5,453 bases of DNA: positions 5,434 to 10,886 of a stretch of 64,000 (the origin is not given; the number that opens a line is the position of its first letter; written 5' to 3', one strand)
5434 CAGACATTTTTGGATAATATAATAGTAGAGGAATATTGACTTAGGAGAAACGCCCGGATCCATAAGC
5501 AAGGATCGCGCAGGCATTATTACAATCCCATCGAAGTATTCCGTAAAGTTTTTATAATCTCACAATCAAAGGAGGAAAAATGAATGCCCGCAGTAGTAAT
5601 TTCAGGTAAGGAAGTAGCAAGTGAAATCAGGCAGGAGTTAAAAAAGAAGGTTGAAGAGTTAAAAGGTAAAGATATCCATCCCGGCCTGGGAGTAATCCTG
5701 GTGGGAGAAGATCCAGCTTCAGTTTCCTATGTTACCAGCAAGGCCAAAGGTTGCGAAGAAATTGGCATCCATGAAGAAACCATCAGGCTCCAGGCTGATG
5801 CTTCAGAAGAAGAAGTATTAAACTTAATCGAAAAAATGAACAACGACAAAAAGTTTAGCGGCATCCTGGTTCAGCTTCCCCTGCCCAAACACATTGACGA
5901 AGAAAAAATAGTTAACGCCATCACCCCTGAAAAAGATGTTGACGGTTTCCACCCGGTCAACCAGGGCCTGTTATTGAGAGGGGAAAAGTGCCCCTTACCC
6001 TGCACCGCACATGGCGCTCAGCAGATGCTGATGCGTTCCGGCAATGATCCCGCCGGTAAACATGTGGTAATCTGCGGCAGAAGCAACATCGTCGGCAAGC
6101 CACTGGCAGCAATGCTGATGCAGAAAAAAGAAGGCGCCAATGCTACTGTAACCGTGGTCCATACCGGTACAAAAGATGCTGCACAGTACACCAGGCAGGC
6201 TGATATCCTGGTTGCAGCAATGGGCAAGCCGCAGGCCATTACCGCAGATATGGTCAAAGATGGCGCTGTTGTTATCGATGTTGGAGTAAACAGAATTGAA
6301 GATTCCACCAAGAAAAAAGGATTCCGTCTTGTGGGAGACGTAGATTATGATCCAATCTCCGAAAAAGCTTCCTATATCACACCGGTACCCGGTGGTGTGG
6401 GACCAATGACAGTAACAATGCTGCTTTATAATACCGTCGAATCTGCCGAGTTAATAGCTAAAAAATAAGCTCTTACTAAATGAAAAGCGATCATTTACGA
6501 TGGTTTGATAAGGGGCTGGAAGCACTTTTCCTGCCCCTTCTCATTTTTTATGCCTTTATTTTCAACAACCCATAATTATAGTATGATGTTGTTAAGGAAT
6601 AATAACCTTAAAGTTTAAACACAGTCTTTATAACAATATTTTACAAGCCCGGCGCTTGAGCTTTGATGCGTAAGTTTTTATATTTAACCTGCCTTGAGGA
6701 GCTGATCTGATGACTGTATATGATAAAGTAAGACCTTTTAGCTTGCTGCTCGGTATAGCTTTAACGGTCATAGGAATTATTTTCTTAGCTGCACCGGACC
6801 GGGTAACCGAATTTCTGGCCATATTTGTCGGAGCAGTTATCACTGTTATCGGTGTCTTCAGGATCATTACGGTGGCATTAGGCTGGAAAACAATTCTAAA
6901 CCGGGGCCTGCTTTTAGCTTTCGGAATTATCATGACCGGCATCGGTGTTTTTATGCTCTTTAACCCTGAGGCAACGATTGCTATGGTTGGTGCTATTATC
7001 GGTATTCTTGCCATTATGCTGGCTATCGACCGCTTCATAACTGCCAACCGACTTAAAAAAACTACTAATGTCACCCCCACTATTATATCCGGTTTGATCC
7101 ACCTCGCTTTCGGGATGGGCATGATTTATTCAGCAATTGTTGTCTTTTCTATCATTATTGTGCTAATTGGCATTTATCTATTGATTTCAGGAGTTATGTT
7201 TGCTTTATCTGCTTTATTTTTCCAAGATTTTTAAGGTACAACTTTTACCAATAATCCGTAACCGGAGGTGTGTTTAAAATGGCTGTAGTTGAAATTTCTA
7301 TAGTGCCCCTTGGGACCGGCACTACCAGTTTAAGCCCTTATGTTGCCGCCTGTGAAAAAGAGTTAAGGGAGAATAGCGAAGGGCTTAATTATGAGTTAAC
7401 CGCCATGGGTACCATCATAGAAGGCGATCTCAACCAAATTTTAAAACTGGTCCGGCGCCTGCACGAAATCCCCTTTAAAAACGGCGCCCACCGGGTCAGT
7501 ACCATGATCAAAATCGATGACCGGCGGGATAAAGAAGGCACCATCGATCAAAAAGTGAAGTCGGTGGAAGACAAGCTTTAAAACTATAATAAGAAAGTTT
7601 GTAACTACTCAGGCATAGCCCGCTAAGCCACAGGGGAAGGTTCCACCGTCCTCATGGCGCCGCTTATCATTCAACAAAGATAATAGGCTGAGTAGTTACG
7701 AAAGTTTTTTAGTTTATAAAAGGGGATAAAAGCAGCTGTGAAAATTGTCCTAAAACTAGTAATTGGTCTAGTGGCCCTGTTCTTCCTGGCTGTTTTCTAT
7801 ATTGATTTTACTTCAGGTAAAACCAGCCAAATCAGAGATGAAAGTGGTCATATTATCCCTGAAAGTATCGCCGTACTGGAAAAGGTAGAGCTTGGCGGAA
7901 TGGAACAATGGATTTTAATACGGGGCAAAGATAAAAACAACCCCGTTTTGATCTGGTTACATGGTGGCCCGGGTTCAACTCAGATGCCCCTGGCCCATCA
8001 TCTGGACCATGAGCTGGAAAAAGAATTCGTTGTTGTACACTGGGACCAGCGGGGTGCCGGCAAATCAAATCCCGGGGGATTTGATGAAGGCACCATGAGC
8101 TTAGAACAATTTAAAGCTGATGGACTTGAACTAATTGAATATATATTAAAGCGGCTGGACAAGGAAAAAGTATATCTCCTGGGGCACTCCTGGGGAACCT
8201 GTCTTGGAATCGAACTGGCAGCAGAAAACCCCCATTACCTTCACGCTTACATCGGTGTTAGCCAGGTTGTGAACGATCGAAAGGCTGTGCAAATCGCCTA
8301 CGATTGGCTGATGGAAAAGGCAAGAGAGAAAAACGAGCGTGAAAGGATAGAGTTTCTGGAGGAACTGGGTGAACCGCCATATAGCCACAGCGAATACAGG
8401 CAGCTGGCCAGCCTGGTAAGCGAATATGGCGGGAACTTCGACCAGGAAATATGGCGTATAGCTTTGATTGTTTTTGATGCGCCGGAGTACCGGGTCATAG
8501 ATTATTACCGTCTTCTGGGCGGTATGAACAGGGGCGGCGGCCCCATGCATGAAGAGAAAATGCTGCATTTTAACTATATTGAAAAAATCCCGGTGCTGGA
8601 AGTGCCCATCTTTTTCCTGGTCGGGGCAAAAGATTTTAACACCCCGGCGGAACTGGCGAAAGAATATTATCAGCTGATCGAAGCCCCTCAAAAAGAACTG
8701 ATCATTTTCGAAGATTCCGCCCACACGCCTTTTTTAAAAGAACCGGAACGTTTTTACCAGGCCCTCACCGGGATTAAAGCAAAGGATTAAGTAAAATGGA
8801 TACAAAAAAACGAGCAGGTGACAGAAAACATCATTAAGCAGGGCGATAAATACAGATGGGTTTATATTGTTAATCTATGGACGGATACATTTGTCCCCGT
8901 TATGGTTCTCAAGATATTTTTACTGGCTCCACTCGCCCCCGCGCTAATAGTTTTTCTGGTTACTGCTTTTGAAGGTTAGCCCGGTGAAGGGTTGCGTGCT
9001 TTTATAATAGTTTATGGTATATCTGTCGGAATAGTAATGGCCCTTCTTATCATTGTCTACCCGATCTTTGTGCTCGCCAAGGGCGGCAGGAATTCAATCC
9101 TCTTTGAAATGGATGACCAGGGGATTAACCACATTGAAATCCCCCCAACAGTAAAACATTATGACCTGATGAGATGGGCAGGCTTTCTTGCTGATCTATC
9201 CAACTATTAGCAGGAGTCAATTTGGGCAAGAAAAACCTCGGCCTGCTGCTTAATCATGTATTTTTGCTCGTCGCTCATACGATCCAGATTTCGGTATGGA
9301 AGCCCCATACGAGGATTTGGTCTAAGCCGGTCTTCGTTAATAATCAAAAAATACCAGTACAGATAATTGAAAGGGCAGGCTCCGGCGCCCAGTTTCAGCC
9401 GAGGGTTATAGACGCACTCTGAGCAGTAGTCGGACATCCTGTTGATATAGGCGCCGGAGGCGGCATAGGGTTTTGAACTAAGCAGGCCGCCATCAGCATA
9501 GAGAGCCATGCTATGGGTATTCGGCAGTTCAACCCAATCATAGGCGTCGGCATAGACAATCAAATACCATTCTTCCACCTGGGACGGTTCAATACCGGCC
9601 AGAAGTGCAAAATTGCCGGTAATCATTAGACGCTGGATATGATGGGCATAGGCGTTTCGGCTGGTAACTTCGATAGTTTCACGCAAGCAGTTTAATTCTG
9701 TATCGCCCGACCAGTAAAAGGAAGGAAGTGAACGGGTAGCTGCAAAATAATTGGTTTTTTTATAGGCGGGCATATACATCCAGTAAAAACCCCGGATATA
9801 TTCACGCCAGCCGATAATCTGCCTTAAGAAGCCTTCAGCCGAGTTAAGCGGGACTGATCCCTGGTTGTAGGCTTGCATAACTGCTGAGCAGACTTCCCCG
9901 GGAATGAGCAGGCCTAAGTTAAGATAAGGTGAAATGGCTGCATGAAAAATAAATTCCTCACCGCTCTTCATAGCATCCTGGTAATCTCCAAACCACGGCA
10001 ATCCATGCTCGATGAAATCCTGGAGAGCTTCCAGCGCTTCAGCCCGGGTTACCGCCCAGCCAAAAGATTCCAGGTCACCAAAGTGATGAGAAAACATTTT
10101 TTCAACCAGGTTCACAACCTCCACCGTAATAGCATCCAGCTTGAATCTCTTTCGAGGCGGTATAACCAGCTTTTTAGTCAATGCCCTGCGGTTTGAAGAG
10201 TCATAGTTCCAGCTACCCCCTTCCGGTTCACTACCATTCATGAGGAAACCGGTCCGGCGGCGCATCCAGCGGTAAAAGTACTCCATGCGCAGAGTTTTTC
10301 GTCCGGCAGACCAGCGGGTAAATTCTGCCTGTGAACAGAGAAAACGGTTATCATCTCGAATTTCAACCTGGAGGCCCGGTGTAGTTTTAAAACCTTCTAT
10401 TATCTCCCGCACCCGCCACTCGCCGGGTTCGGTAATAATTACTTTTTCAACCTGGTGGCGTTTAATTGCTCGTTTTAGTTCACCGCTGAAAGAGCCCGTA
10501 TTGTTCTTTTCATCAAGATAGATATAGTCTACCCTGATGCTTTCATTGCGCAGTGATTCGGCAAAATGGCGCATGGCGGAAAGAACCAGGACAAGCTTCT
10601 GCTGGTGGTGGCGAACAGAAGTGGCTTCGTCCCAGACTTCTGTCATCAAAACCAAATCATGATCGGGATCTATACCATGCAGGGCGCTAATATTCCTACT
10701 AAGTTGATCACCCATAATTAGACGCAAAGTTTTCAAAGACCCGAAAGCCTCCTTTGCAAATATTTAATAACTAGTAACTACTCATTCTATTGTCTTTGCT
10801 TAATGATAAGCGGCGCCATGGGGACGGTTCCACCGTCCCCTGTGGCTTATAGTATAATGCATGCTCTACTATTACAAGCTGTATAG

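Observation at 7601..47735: Dispersed family of TIR-bounded, nested-palindromic intergenic elements with 8-bp flanking duplications (candidate non-autonomous transposon/MITE)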

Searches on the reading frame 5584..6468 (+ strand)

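Call 32: search_protein_families(library=pfam, proteins=[window:5584-6468:+], max_evalue=0.00001)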
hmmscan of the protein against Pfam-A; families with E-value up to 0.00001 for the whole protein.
window:5584-6468:+ (294 aa): 2 families
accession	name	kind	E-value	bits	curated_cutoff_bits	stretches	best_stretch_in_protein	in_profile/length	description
PF02882.25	THF_DHG_CYH_C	-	8e-65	217.5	27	1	123-289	1-157/160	Tetrahydrofolate dehydrogenase/cyclohydrolase, NAD(P)-binding domain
PF00763.28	THF_DHG_CYH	-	1.2e-43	148.5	32.8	1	6-120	1-115/115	Tetrahydrofolate dehydrogenase/cyclohydrolase, catalytic domain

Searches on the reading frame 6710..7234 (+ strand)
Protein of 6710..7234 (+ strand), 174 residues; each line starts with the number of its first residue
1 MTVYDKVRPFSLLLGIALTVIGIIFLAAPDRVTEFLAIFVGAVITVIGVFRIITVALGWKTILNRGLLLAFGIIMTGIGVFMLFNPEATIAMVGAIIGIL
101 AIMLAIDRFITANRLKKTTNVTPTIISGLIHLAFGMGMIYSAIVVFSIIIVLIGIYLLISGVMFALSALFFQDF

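Call 33: search_protein_families(library=pfam, proteins=[window:6710-7234:+], max_evalue=0.00001)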
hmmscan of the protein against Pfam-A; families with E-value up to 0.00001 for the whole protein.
window:6710-7234:+ (174 aa): 1 family
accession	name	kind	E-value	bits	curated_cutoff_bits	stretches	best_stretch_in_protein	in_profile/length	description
PF03729.18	DUF308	-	1.6e-13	51.1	25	2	13-84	1-73/73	Short repeat of unknown function (DUF308)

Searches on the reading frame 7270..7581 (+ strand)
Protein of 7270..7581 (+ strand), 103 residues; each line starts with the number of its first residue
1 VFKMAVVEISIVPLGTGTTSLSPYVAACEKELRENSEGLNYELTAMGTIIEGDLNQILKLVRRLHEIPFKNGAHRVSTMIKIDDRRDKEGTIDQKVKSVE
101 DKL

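Call 13: search_protein_families(library=pfam, proteins=[window:7270-7581:+])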
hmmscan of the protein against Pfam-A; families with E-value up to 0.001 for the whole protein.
window:7270-7581:+ (103 aa): 1 family
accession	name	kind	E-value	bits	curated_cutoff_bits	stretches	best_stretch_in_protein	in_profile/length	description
PF01910.22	Thiamine_BP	-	2.8e-35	120.6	24.9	1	7-100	1-92/92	Thiamine-binding protein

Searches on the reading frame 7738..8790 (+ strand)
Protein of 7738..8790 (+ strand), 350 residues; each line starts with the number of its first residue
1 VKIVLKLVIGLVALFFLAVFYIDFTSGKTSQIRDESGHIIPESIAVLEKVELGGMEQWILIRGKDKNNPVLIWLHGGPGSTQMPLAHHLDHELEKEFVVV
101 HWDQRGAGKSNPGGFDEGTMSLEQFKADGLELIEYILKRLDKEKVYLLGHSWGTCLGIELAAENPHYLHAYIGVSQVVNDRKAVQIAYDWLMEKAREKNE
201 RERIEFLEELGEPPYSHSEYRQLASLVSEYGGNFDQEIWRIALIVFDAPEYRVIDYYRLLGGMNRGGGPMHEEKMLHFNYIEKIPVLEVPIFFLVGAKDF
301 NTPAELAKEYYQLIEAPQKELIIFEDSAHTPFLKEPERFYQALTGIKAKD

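Call 13: search_protein_families(library=pfam, proteins=[window:7738-8790:+])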
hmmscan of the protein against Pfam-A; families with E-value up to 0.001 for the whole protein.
window:7738-8790:+ (350 aa): 3 families
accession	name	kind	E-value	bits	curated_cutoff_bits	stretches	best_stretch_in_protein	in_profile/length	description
PF00561.26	Abhydrolase_1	-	9e-21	75.1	25.8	1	69-336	1-245/245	alpha/beta hydrolase fold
PF12146.15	Hydrolase_4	-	5e-16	59.2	27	1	86-190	21-122/239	Serine aminopeptidase, S33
PF12697.13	Abhydrolase_6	-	9e-12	46.5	26.3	1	71-341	1-216/217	Alpha/beta hydrolase family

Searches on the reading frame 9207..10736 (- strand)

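Call 13: search_protein_families(library=pfam, proteins=[window:9207-10736:-])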
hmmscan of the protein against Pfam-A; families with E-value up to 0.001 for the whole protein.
window:9207-10736:- (509 aa): 1 family
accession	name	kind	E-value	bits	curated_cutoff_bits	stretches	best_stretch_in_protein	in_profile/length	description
PF04244.19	DPRP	-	6.6e-83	278.4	22.1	1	5-227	1-224/224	Deoxyribodipyrimidine photo-lyase-related protein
